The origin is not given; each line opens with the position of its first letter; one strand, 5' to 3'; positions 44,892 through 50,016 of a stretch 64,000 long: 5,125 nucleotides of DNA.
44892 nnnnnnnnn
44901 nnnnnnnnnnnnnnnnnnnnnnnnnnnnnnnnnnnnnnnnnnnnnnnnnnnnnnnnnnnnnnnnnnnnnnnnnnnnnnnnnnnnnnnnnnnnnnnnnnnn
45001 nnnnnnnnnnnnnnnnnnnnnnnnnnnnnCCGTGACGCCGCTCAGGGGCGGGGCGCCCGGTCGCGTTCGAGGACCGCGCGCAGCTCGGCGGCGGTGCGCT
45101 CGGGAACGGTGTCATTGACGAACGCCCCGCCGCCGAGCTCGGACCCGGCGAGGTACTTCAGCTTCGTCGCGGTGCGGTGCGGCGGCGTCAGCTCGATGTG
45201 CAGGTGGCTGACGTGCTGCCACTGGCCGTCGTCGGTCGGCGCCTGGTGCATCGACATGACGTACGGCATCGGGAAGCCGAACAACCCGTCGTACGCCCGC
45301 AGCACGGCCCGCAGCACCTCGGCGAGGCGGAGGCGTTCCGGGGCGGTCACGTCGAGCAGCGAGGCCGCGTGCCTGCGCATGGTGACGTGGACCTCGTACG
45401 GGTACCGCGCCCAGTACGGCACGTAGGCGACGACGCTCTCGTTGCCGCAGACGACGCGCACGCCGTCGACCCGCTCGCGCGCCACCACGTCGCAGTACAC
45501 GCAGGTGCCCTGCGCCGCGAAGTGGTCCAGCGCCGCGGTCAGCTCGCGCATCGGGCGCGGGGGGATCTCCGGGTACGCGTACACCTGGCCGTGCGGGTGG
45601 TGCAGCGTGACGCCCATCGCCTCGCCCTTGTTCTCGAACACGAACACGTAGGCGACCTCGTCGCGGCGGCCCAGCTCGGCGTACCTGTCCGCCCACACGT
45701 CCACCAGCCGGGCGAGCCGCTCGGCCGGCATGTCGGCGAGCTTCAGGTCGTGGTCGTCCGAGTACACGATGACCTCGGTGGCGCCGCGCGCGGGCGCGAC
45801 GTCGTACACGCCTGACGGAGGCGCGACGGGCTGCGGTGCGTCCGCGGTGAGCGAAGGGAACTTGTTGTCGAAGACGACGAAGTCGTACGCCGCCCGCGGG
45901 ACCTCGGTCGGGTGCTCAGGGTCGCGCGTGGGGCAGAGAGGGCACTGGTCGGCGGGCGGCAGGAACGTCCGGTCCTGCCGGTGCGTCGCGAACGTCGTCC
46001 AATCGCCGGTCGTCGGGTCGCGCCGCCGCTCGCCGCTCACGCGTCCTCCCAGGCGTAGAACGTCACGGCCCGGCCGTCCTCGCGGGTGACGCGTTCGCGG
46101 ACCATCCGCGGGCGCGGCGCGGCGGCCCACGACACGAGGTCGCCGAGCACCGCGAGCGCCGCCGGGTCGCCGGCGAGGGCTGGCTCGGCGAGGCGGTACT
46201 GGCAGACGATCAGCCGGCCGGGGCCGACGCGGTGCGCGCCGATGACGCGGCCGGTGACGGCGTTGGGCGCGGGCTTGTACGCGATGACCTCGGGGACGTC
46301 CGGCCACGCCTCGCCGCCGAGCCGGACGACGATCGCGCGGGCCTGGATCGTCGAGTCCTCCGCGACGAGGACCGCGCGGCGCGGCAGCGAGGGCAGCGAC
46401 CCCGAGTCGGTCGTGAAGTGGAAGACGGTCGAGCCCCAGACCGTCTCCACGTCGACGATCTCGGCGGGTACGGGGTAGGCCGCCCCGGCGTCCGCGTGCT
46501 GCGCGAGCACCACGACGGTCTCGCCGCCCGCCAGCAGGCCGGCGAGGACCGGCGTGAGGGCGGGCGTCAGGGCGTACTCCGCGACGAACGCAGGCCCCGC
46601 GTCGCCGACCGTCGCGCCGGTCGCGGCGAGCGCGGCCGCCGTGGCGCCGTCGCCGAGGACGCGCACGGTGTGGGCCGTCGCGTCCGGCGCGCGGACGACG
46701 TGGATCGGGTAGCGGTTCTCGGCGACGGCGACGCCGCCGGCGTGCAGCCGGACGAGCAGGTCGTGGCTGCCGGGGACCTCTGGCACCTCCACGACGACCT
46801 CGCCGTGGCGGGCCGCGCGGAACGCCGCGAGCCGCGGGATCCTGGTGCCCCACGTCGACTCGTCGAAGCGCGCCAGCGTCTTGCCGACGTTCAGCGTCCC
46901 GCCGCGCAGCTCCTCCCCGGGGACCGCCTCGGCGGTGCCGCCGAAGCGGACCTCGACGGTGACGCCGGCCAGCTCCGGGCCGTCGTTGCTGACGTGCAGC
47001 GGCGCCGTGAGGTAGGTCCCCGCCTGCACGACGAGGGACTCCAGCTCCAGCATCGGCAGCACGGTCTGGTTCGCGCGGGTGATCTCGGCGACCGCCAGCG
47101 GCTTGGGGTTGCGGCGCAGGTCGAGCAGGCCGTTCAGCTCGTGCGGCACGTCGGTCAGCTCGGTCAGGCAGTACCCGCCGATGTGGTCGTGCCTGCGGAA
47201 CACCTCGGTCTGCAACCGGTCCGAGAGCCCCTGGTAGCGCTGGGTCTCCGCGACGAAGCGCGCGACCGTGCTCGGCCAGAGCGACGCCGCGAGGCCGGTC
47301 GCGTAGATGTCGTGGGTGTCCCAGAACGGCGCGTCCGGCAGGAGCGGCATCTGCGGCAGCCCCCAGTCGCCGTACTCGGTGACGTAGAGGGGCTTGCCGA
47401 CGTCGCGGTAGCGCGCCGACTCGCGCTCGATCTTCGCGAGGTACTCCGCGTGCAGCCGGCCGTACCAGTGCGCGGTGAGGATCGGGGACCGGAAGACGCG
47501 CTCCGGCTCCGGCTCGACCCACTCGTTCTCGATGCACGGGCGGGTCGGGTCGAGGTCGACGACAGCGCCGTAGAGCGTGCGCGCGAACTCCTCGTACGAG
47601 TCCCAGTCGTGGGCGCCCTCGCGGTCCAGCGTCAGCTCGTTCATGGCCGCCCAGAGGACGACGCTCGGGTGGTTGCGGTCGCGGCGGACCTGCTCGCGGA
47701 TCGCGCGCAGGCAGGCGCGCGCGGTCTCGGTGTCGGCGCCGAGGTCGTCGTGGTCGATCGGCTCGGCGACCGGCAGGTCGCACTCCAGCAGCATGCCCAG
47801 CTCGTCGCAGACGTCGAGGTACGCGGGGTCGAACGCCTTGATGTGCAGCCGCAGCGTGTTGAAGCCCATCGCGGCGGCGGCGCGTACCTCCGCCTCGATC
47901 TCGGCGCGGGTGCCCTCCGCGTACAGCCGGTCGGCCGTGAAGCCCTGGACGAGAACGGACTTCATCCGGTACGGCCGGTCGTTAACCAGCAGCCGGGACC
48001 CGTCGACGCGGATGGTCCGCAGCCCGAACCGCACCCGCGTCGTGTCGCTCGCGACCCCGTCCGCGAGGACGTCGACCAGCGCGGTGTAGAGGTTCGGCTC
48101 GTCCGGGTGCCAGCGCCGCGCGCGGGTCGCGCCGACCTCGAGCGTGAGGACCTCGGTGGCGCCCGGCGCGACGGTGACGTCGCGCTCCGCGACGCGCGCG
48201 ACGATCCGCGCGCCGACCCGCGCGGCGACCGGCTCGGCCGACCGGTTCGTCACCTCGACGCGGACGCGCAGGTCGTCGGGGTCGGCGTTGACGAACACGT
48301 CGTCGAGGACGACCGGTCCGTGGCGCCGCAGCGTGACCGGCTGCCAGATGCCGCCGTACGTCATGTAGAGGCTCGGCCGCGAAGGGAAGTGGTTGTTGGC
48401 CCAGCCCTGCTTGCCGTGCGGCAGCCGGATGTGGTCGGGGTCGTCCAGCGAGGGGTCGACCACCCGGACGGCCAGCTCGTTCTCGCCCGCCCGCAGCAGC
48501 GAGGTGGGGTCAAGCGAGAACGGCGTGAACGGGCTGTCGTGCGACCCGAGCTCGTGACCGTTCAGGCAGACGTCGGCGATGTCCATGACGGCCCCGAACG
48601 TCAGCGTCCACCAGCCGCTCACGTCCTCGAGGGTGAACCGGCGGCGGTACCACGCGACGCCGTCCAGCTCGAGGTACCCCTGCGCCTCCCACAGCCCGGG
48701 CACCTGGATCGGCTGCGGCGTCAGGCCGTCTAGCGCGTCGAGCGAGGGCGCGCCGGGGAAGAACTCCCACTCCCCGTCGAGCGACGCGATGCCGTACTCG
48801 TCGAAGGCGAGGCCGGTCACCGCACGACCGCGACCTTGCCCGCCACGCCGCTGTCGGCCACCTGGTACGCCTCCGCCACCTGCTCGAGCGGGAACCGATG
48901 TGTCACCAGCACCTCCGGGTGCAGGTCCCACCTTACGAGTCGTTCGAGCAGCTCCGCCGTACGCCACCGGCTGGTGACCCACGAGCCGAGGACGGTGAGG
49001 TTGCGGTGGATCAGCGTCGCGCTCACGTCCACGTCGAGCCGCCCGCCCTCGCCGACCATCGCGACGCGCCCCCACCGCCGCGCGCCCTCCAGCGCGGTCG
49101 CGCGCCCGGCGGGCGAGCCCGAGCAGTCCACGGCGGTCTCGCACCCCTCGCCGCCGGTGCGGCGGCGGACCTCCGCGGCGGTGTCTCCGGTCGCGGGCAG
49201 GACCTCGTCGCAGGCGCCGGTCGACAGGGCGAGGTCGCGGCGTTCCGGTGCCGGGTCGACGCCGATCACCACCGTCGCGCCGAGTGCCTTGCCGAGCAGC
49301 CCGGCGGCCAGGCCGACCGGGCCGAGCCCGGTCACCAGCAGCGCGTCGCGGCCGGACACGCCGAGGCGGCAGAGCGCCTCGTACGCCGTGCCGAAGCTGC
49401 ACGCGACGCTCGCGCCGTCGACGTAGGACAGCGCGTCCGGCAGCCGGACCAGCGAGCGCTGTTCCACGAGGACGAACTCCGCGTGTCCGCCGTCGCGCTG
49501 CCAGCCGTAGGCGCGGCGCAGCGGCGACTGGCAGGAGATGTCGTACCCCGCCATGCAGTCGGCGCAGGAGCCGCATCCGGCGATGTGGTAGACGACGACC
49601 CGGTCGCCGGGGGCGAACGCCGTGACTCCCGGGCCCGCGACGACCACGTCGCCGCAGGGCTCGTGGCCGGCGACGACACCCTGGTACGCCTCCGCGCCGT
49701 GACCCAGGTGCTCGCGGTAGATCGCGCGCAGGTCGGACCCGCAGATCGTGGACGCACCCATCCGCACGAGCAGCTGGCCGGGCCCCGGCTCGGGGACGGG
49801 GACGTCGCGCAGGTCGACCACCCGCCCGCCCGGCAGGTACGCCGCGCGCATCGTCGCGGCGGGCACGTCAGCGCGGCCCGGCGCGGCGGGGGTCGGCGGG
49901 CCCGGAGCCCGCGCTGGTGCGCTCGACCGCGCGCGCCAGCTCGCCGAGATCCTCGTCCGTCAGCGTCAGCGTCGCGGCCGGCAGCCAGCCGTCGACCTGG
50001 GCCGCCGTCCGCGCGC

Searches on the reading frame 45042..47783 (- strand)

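Call 18: search_protein_families(library=pfam, proteins=[window:45042-47783:-], max_evalue=0.001)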
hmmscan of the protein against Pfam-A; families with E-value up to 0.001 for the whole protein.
window:45042-47783:- (913 aa): 3 families
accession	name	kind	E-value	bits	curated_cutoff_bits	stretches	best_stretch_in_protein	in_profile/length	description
PF01087.27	GalP_UDP_transf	-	1.7e-30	107.3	22.1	1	585-741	13-184/184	Galactose-1-phosphate uridyl transferase, N-terminal domain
PF02744.22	GalP_UDP_tr_C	-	4.3e-22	79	29.2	1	754-905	8-157/165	Galactose-1-phosphate uridyl transferase, C-terminal domain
PF16285.10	DUF4931_N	-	1.2e-05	25.8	24.1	1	670-735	54-119/124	Domain of unknown function (DUF4931) N-terminal domain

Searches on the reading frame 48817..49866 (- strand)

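Call 18: search_protein_families(library=pfam, proteins=[window:48817-49866:-], max_evalue=0.001)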
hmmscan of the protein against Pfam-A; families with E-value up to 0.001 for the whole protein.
window:48817-49866:- (349 aa): 4 families
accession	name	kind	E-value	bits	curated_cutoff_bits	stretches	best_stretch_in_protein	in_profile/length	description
PF08240.17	ADH_N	-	3.3e-24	85.6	23.5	1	28-144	1-104/104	Alcohol dehydrogenase GroES-like domain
PF00107.32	ADH_zinc_N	-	4.3e-23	82.1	31.8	1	183-310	1-127/129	Zinc-binding dehydrogenase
PF13602.12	ADH_zinc_N_2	-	5.6e-06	27.8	27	1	220-346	4-133/134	Zinc-binding dehydrogenase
PF16912.11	Glu_dehyd_C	-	3.4e-05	23.9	34.9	1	174-341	32-205/211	Glucose dehydrogenase C-terminus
